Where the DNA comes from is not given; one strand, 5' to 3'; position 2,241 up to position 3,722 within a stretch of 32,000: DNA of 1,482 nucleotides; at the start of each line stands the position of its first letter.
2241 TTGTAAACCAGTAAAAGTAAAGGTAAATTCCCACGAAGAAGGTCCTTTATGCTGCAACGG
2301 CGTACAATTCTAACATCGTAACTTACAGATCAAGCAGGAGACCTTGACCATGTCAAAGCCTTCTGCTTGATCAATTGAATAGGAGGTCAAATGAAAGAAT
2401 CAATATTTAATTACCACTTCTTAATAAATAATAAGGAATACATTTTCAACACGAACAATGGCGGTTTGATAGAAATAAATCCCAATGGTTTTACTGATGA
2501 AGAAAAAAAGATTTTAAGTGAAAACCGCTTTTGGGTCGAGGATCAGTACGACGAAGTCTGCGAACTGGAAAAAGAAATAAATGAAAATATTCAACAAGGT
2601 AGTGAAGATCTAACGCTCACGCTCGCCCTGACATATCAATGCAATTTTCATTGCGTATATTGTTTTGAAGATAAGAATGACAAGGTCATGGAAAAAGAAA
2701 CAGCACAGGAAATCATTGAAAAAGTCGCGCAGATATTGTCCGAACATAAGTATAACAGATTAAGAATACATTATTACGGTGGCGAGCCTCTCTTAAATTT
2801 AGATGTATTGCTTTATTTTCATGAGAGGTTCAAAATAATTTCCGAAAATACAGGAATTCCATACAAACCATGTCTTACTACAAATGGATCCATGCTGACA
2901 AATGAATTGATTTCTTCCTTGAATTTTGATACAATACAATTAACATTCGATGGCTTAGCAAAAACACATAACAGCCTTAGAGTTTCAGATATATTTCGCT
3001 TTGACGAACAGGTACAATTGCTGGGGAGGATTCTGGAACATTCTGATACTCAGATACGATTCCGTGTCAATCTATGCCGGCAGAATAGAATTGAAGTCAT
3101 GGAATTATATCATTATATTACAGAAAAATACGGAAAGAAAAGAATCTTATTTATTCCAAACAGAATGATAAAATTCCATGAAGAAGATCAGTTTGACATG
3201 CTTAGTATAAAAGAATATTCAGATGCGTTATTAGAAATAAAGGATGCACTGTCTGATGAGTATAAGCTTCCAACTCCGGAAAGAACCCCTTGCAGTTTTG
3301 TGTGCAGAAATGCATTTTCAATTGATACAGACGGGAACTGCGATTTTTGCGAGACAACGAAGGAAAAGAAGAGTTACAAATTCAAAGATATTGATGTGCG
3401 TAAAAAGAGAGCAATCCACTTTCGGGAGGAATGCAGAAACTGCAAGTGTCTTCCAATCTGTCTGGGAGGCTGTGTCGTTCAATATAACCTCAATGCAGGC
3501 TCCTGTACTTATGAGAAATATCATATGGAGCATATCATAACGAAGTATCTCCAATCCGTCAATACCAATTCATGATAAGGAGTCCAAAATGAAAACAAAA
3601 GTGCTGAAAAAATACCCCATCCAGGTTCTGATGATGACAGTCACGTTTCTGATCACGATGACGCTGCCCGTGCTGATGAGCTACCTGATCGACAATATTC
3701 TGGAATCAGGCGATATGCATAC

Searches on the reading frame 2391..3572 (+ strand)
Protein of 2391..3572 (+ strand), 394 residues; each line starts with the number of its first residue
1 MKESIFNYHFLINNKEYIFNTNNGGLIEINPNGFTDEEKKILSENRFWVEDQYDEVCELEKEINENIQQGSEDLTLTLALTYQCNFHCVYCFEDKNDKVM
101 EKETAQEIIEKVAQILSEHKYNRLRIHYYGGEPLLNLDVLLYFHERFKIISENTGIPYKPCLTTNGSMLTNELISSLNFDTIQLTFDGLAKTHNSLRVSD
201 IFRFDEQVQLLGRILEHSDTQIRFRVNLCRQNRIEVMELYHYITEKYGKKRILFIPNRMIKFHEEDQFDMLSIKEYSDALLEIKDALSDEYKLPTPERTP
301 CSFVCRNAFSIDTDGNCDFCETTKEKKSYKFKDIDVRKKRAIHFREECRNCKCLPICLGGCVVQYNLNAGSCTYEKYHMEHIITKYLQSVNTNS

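Call 5: search_protein_families(library=ncbifam, proteins=[window:2391-3572:+], max_evalue=0.01)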
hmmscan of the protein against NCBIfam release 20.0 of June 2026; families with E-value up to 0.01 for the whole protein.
window:2391-3572:+ (394 aa): 58 families (the best 25 are shown)
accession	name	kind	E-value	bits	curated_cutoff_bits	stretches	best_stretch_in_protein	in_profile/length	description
TIGR04463.1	rSAM_vs_C_rich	equivalog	2.5e-32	112.2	525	1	42-365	51-398/438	TIGR04463 family radical SAM/SPASM RiPP maturase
NF038107.1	rSAM_NF038107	equivalog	6.6e-31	107.6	600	1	18-385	29-429/444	Cys-every-fifth radical SAM/SPASM peptide maturase CefB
TIGR04334.1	rSAM_Clo7bot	equivalog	1.4e-30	106.3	600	2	36-245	50-264/440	radical SAM/SPASM domain Clo7bot peptide maturase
TIGR04280.1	geopep_mat_rSAM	hypoth_equivalog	8.6e-30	104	400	1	25-370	36-401/428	geopeptide radical SAM maturase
NF052473.1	rSAM_FlmE_OhkG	exception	5.5e-24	84.7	500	1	28-231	49-264/481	FlmE/OhkG family radical SAM/SPASM peptide maturase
NF047865.1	rSAM_PapB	equivalog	1.4e-19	70.5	340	1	75-372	4-327/330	PapB family radical SAM/SPASM ranthipeptide maturase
TIGR04064.1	rSAM_nif11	equivalog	2.9e-18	65.9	518.7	1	53-195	56-203/459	nif11-like peptide radical SAM maturase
NF038283.1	viperin_w_prok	equivalog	2.9e-16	59.5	180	1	78-227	6-159/281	viperin family antiviral radical SAM protein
TIGR03974.1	rSAM_six_Cys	equivalog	9.9e-16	57.6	425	1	35-199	63-227/451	thioether cross-link-forming SCIFF peptide maturase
NF041298.1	rSAM_mat_DynA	equivalog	1.3e-15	57.2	450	1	81-284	8-214/356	dynobactin maturation radical SAM/SPASM protein DynA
TIGR03906.1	quino_hemo_SAM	equivalog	3e-15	55.8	453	1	75-257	95-284/467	quinohemoprotein amine dehydrogenase maturation protein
NF041707.1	rSAM_YhhB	equivalog_domain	1.6e-14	53.6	445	1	78-228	6-166/369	cyclophane-forming radical SAM/SPASM peptide maturase YhhB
TIGR03978.1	rSAM_paired_1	equivalog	3.1e-14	52.6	370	1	37-199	44-211/466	His-Xaa-Ser system radical SAM maturase HxsB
NF040492.1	not_ScfB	exception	8e-14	51.3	855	1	18-249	45-279/450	ScfB-related radical SAM/SPASM orphan maturase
TIGR02666.1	moaA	equivalog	1.4e-13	50.5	284.05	1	76-292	12-225/336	GTP 3',8-cyclase MoaA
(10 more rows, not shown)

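Call 6: search_protein_families(library=pfam, proteins=[window:2391-3572:+], max_evalue=0.01)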
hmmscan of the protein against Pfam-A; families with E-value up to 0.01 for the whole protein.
window:2391-3572:+ (394 aa): 2 families
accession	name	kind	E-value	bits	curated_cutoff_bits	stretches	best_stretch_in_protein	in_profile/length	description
PF04055.27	Radical_SAM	-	1.4e-10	42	29.5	1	80-195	3-116/166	Radical SAM superfamily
PF13353.11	Fer4_12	-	1.7e-07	32.1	22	1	82-151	13-81/137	4Fe-4S single cluster domain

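Call 7: find_homologous_proteins(query=window:2391-3572:+, max_evalue=1e-10)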
Query window:2391-3572:+ (394 aa): 56 proteins with E <= 1e-10 among 2387 candidates.
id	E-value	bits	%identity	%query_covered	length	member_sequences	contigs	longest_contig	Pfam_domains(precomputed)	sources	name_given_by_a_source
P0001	1.5e-250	849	94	100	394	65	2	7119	PF04055.28,PF13353.12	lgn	-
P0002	7.6e-219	744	82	98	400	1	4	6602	PF04055.28,PF13353.12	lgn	-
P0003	6.2e-203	692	74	100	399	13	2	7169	PF04055.28,PF13353.12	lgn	-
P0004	3.5e-202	690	75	99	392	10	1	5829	PF04055.28,PF13353.12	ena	-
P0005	4.4e-201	686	76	98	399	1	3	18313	PF04055.28,PF13353.12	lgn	-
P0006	1.4e-137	477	51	99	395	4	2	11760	PF04055.28,PF13353.12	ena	-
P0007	4.6e-137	475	52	99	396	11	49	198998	PF04055.28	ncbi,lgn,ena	-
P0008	1.2e-136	474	54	96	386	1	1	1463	PF04055.28,PF13353.12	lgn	-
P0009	1.7e-135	470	52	99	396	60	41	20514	PF04055.28,PF13353.12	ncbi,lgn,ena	-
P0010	1.8e-133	463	51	99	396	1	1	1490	PF04055.28,PF13353.12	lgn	-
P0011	1.3e-129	451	50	98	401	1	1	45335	PF04055.28,PF13353.12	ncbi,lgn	-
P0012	1.1e-126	441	50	99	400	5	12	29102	PF04055.28,PF13353.12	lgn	-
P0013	5.9e-123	429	47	100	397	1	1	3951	PF04055.28,PF13353.12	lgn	-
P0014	1.7e-119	417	47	99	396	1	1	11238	PF04055.28,PF13353.12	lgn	-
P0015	5.4e-118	412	47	98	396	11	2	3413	PF04055.28,PF13353.12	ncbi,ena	-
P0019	7.0e-77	277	38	99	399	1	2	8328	PF04055.28,PF13353.12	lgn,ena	-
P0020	1.1e-70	257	34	98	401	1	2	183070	PF04055.28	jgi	jgi:uncharacterized protein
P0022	1.5e-68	250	36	99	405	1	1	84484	PF04055.28,PF13353.12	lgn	-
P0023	1.5e-45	174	30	98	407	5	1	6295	PF04055.28,PF13353.12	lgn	-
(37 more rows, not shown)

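Call 8: list_cluster_members(proteins=[window:2230-2310:+, window:2391-3572:+, window:10-1755:+])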
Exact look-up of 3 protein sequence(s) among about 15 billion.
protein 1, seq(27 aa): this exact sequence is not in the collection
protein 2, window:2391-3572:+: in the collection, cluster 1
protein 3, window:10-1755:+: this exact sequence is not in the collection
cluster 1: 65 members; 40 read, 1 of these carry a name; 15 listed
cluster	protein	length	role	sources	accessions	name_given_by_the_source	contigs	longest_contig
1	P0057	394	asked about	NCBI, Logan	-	-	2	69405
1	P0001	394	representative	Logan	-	-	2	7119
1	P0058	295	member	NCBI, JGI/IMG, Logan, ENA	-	uncharacterized protein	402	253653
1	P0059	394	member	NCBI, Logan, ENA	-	-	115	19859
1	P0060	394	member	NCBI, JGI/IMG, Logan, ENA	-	-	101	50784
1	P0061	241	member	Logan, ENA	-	-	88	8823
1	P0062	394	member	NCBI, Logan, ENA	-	-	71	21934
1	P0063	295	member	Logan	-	-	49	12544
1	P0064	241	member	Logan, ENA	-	-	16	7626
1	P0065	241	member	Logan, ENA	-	-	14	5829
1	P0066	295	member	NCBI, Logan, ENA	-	-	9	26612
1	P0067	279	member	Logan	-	-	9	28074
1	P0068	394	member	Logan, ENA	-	-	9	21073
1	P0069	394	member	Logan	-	-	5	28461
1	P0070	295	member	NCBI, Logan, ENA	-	-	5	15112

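Call 10: find_related_loci(query=A1, collection=genome_contigs, flank=6000)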
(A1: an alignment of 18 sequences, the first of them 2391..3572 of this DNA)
Query A1 (394 aa) in genome_contigs; peptide patterns used: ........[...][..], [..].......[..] (x = any residue, [..] = any of these).
600 stretches matched a pattern (row limit reached: there are more); 578 encode a relative of the query (tblastn E <= 1e-3); the best 80 are kept; 80 distinct loci.
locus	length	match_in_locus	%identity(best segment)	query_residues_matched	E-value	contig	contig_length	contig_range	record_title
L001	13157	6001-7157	36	15-389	6e-46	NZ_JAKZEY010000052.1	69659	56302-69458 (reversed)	Anaerococcus sp. AGMB09787 9787_52, whole genome shotgun sequence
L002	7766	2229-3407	29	1-361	4e-35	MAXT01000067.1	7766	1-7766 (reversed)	MAG: Desulfuromonadales bacterium C00003107 5579_contig_15676.2, whole genome shotgun sequence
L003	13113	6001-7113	30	44-388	3e-35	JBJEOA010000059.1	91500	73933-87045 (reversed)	MAG: Lachnospiraceae bacterium isolate LOHA14_bin.036 NODE_70_length_91500_cov_11.672404, whole genome shotgun sequence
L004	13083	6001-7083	28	33-369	9e-32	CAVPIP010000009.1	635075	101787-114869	MAG: uncultured Gemmatimonadaceae bacterium isolate MFD00031.bin.2.119 genome assembly, contig: contig_4112, whole genom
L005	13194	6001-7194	25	1-362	4e-31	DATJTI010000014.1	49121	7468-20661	MAG TPA_asm: Stellaceae bacterium isolate SMAG_U15016 k141_1883733, whole genome shotgun sequence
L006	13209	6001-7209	26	1-361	3e-30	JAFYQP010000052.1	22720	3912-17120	MAG: Clostridia bacterium isolate RGIG7332 Water_buffalos_Cecum-4__c526822, whole genome shotgun sequence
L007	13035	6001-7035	28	32-361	6e-30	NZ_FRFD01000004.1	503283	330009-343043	Anaerocolumna xylanovorans DSM 12503, whole genome shotgun sequence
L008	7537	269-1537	25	2-389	5e-30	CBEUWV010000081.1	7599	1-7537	MAG TPA_asm: uncultured bacterium isolate SRR13309659_concoct_9 genome assembly, contig: ERZ26778719.658, whole genome s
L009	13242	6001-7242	27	1-390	9e-30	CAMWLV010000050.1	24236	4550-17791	MAG TPA_asm: uncultured Lachnospiraceae bacterium isolate SRR14411325_bin.5_metawrap_v1.3_MAG genome assembly, contig: N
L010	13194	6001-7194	26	1-362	6e-30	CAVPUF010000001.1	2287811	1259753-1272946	MAG: uncultured Actinomycetota bacterium isolate MFD10113.bin.1.29 genome assembly, contig: contig_11077, whole genome s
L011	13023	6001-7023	30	36-361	1e-29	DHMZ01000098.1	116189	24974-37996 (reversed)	MAG TPA_asm: Spirochaetales bacterium UBA4629 UBA4629_contig_1718, whole genome shotgun sequence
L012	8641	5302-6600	27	1-387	5e-29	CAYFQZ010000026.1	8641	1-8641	MAG TPA_asm: uncultured Ignavibacteria bacterium isolate ERP108616_co1_151 genome assembly, contig: k119_102413, whole g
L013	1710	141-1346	28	2-361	5e-29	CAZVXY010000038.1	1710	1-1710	MAG TPA_asm: uncultured Fimbriimonadales bacterium isolate binchicken_co30_66 genome assembly, contig: NODE_30426_length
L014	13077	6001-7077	27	47-386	1e-28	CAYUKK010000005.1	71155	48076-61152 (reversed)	MAG TPA_asm: uncultured Eubacteriales bacterium isolate SRP231805_co4_152 genome assembly, contig: k141_193757, whole ge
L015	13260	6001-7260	27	4-386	1e-28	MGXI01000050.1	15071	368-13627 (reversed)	MAG: Gammaproteobacteria bacterium GWF2_41_13 gwf2_scaffold_4706, whole genome shotgun sequence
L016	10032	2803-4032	27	7-390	3e-28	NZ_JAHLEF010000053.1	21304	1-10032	Clostridium sp. CF012 contig00053, whole genome shotgun sequence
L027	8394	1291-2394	27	18-361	9e-27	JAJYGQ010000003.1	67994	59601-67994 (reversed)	MAG: bacterium isolate DBS1-3.bin146 NODE_587_length_67994_cov_1.8589, whole genome shotgun sequence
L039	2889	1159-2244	28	37-372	6e-26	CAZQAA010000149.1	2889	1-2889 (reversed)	MAG TPA_asm: uncultured Desulfobacterales bacterium isolate binchicken_co219_409 genome assembly, contig: k141_989904, w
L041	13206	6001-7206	24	13-388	1e-25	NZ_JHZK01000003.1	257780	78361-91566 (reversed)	Afifella pfennigii DSM 17143 Q331DRAFT_scaffold00003.3_C, whole genome shotgun sequence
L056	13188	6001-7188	26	1-364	5e-25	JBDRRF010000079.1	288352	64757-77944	MAG: Pseudomonadota bacterium isolate MEGAHIT-group-2.86 k141_104636, whole genome shotgun sequence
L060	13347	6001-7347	24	1-385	3e-24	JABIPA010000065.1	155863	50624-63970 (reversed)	MAG: bacterium isolate SI072_bin107 k141_3215736, whole genome shotgun sequence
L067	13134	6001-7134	25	15-361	4e-24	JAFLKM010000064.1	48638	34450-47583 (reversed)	MAG: Desulfobulbaceae bacterium isolate LaCa_MAG_5 c_000000001248, whole genome shotgun sequence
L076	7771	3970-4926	26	65-361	3e-23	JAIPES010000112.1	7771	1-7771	MAG: Desulfobacteraceae bacterium isolate Tobar18m-G7 Tobar18m-C3481, whole genome shotgun sequence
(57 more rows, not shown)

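Call 11: find_encoding_contigs(protein=P0002, flank=4000, max_places=2)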
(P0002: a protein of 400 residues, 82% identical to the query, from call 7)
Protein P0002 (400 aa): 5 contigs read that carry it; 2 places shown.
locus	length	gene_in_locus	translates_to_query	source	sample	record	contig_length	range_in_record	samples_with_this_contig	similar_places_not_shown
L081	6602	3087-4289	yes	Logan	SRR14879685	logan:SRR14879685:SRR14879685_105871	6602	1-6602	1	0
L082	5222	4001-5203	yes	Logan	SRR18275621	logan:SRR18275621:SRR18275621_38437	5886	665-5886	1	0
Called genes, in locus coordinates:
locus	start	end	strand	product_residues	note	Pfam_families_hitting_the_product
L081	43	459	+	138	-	-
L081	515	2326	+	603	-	PF13560:HTH_31 (faint), PF01381:HTH_3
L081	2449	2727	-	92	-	-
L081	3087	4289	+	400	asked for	PF13353:Fer4_12, PF04055:Radical_SAM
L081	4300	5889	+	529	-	PF00664:ABC_membrane, PF00005:ABC_tran, PF02463:SMC_N (faint), PF13304:AAA_21 (faint)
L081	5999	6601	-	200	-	?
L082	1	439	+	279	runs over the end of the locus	-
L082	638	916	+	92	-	-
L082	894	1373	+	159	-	-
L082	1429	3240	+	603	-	PF13560:HTH_31 (faint), PF01381:HTH_3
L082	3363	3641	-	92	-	-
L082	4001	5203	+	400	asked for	PF13353:Fer4_12, PF04055:Radical_SAM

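Call 12: find_encoding_contigs(protein=P0005, flank=4000, max_places=2)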
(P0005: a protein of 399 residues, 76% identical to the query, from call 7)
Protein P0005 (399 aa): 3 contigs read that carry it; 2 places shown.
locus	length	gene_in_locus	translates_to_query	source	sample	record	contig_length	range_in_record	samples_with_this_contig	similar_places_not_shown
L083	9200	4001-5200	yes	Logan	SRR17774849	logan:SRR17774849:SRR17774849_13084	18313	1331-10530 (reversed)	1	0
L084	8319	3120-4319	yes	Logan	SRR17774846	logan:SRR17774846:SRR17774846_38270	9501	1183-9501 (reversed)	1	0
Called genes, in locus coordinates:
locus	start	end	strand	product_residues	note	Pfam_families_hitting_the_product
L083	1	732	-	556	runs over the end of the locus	PF00012:HSP70, PF06723:MreB_Mbl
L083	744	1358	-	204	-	PF01025:GrpE (faint)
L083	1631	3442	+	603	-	PF13560:HTH_31 (faint), PF01381:HTH_3 (weak)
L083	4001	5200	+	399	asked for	PF13353:Fer4_12 (weak), PF04055:Radical_SAM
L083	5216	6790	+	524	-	PF00664:ABC_membrane, PF00005:ABC_tran, PF13304:AAA_21 (faint), PF02463:SMC_N (weak)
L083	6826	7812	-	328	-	PF16654:DAPDH_C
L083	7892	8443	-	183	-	PF13302:Acetyltransf_3, PF00583:Acetyltransf_1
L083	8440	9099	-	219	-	PF00702:Hydrolase, PF12710:HAD (weak), PF13419:HAD_2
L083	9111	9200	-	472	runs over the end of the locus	?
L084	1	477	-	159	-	?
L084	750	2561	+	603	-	PF13560:HTH_31 (faint), PF01381:HTH_3 (weak)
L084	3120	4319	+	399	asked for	PF13353:Fer4_12 (weak), PF04055:Radical_SAM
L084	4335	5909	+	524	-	PF00664:ABC_membrane, PF00005:ABC_tran, PF13304:AAA_21 (faint), PF02463:SMC_N (weak)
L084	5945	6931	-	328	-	PF16654:DAPDH_C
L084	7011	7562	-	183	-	PF13302:Acetyltransf_3, PF00583:Acetyltransf_1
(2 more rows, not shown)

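Call 13: find_encoding_contigs(protein=P0007, flank=4000, max_places=3)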
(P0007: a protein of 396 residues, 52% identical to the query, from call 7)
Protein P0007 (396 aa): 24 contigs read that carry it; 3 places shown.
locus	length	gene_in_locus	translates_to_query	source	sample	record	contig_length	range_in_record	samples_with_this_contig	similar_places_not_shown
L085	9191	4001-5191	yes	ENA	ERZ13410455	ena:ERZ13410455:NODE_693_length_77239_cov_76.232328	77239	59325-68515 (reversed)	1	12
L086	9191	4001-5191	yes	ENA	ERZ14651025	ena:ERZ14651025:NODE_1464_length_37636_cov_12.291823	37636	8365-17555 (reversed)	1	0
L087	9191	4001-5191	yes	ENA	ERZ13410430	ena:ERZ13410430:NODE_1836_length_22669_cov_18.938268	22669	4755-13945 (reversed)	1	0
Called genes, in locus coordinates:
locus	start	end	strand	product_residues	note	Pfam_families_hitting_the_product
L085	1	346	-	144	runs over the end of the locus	-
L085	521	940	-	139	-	PF13808:DDE_Tnp_1_assoc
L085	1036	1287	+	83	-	PF02604:PhdYeFM_antitox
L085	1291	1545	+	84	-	PF06769:YoeB_toxin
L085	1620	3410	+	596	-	PF01381:HTH_3 (faint)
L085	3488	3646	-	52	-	-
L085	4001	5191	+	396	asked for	PF04055:Radical_SAM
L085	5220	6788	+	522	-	PF00664:ABC_membrane, PF00005:ABC_tran, PF13304:AAA_21 (faint)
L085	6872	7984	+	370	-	PF13428:TPR_14 (faint), PF14559:TPR_19 (faint), PF08238:Sel1 (faint), PF13414:TPR_11 (weak)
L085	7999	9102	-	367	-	PF14257:DUF4349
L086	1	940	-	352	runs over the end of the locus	PF13808:DDE_Tnp_1_assoc, PF01609:DDE_Tnp_1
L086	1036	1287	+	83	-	PF02604:PhdYeFM_antitox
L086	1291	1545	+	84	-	PF06769:YoeB_toxin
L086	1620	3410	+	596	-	PF01381:HTH_3 (faint)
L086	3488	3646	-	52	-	-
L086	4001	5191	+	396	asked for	PF04055:Radical_SAM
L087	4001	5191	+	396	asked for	PF04055:Radical_SAM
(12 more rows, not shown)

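Call 14: find_encoding_contigs(protein=P0009, flank=4000, max_places=3)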
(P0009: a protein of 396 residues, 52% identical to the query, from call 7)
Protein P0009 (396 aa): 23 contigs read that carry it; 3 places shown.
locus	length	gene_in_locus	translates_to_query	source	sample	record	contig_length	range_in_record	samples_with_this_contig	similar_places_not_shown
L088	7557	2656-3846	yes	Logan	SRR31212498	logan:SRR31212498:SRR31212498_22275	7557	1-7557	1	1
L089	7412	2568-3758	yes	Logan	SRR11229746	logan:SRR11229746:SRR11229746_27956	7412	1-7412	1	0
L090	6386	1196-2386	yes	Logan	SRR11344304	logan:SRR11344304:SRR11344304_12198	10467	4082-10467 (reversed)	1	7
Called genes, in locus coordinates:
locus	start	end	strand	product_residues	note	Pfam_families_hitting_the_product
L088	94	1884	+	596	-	PF01381:HTH_3 (faint)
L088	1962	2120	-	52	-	-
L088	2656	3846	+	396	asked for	PF13353:Fer4_12 (weak), PF04055:Radical_SAM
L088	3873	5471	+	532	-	PF00664:ABC_membrane, PF00005:ABC_tran, PF13304:AAA_21 (faint)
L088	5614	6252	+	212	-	PF11611:DUF4352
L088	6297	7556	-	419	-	?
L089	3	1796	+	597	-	?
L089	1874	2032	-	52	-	-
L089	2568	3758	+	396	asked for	PF13353:Fer4_12 (weak), PF04055:Radical_SAM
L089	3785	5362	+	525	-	PF00664:ABC_membrane, PF00005:ABC_tran, PF13304:AAA_21 (faint)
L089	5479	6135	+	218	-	PF11611:DUF4352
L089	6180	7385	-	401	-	-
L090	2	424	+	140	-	?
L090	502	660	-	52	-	-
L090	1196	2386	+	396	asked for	PF13353:Fer4_12 (weak), PF04055:Radical_SAM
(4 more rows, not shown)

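Call 19: find_encoding_contigs(protein=P0011, flank=4000, max_places=1)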
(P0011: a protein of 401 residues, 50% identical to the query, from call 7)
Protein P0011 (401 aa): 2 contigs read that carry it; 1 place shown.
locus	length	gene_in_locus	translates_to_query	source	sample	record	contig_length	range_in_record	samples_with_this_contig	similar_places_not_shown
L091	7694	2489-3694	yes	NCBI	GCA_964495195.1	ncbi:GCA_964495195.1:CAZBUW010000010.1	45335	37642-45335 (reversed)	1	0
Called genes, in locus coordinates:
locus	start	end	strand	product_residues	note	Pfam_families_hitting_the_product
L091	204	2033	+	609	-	PF12844:HTH_19 (faint), PF01381:HTH_3, PF13560:HTH_31 (weak)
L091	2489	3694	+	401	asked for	PF13353:Fer4_12, PF04055:Radical_SAM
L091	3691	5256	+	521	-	PF00664:ABC_membrane, PF00005:ABC_tran, PF13304:AAA_21 (faint)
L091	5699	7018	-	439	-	-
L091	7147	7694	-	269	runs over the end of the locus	PF00702:Hydrolase (faint), PF08282:Hydrolase_3, PF12710:HAD (faint), PF05116:S6PP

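Call 20: find_encoding_contigs(protein=P0012, flank=4000, max_places=1)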
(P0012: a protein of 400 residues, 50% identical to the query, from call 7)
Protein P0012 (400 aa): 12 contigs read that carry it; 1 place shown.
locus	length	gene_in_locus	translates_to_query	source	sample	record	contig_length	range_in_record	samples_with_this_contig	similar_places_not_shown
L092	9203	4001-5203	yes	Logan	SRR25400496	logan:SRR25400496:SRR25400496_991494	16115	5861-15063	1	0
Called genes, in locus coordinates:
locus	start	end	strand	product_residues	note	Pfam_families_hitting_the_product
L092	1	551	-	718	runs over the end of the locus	PF09508:Lact_bio_phlase, PF17385:LBP_M, PF17386:LBP_C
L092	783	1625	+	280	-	PF02311:AraC_binding, PF07883:Cupin_2, PF00165:HTH_AraC, PF12833:HTH_18, PF00165:HTH_AraC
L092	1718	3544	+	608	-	PF01381:HTH_3 (faint), PF13560:HTH_31 (weak)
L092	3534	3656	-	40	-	-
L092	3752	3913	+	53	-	-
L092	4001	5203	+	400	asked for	PF04055:Radical_SAM, PF13353:Fer4_12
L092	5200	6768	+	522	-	PF00664:ABC_membrane, PF00005:ABC_tran, PF13304:AAA_21 (faint)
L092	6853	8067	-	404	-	PF00291:PALP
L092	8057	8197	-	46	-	-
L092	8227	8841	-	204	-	PF00657:Lipase_GDSL, PF13472:Lipase_GDSL_2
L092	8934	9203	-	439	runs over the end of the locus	?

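Call 21: find_encoding_contigs(protein=P0020, flank=4000, max_places=1)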
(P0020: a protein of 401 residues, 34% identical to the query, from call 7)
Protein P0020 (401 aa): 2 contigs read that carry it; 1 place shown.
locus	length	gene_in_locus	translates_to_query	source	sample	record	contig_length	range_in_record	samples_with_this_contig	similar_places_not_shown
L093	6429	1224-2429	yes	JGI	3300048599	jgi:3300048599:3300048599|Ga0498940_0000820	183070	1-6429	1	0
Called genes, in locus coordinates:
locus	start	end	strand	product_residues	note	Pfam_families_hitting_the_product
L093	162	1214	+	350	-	PF04055:Radical_SAM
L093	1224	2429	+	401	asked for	PF04055:Radical_SAM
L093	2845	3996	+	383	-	PF00664:ABC_membrane, PF00005:ABC_tran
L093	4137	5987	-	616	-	PF00664:ABC_membrane, PF02463:SMC_N (faint), PF00005:ABC_tran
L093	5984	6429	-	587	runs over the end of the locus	PF00664:ABC_membrane, PF02463:SMC_N (faint), PF00005:ABC_tran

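Call 22: find_encoding_contigs(protein=P0022, flank=4000, max_places=1)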
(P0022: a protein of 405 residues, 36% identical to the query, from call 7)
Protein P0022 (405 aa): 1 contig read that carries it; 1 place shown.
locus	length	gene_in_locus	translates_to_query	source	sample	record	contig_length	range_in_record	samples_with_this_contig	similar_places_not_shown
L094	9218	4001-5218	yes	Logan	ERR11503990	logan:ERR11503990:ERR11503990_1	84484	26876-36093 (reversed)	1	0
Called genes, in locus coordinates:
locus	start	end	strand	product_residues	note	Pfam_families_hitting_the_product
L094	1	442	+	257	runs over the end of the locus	PF01177:Asp_Glu_race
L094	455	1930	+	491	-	PF00496:SBP_bac_5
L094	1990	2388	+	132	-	-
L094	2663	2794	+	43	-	-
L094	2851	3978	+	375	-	PF04055:Radical_SAM, PF13353:Fer4_12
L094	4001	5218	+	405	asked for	PF13353:Fer4_12 (weak), PF04055:Radical_SAM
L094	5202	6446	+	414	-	PF05977:MFS_3, PF07690:MFS_1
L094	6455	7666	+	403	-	PF07690:MFS_1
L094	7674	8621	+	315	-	PF01633:Choline_kinase, PF01636:APH (weak)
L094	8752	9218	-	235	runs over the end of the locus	PF01418:HTH_6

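Call 24: find_encoding_contigs(protein=P0014, flank=4000, max_places=1)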
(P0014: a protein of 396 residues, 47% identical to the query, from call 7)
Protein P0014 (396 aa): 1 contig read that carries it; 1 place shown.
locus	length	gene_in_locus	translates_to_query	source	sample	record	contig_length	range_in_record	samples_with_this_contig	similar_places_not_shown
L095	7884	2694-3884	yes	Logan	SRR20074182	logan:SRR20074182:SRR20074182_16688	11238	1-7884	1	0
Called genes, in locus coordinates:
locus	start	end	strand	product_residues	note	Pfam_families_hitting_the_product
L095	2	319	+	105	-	?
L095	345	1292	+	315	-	-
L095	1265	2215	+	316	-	PF01381:HTH_3 (weak), PF13560:HTH_31 (weak)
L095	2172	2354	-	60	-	-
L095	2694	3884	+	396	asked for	PF04055:Radical_SAM, PF13353:Fer4_12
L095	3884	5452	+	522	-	PF00664:ABC_membrane, PF02463:SMC_N (faint), PF00005:ABC_tran, PF13304:AAA_21 (faint)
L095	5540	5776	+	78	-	PF05239:PRC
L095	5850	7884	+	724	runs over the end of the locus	PF16927:HisKA_7TM, PF00512:HisKA, PF02518:HATPase_c, PF00072:Response_reg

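Call 25: find_encoding_contigs(protein=P0019, flank=4000, max_places=1)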
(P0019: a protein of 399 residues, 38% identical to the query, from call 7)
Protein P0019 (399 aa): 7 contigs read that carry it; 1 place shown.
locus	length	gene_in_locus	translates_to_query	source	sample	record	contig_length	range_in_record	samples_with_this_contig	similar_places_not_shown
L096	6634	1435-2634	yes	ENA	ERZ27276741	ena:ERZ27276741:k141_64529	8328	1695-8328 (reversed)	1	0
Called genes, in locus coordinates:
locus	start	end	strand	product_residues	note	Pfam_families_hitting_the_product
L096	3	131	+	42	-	?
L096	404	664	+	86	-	PF07889:DUF1664 (weak)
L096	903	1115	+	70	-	-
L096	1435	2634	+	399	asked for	PF04055:Radical_SAM, PF13353:Fer4_12 (weak)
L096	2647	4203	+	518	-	PF00664:ABC_membrane, PF00005:ABC_tran, PF02463:SMC_N (faint), PF13304:AAA_21 (faint)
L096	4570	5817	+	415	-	-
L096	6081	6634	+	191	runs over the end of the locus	-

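Call 26: find_encoding_contigs(protein=P0023, flank=4000, max_places=1)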
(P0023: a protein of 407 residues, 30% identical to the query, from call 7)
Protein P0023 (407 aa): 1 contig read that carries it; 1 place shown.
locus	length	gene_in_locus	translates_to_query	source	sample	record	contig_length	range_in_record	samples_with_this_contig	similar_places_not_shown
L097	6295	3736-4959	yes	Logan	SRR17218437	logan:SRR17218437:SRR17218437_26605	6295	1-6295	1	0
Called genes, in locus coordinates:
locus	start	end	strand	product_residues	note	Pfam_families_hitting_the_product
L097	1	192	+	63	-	?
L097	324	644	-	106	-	-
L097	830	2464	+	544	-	PF00664:ABC_membrane, PF00005:ABC_tran, PF13304:AAA_21 (faint)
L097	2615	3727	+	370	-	PF13353:Fer4_12, PF04055:Radical_SAM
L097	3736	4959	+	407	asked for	PF04055:Radical_SAM, PF13353:Fer4_12 (weak)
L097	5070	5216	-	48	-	-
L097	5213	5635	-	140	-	-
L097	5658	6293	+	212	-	?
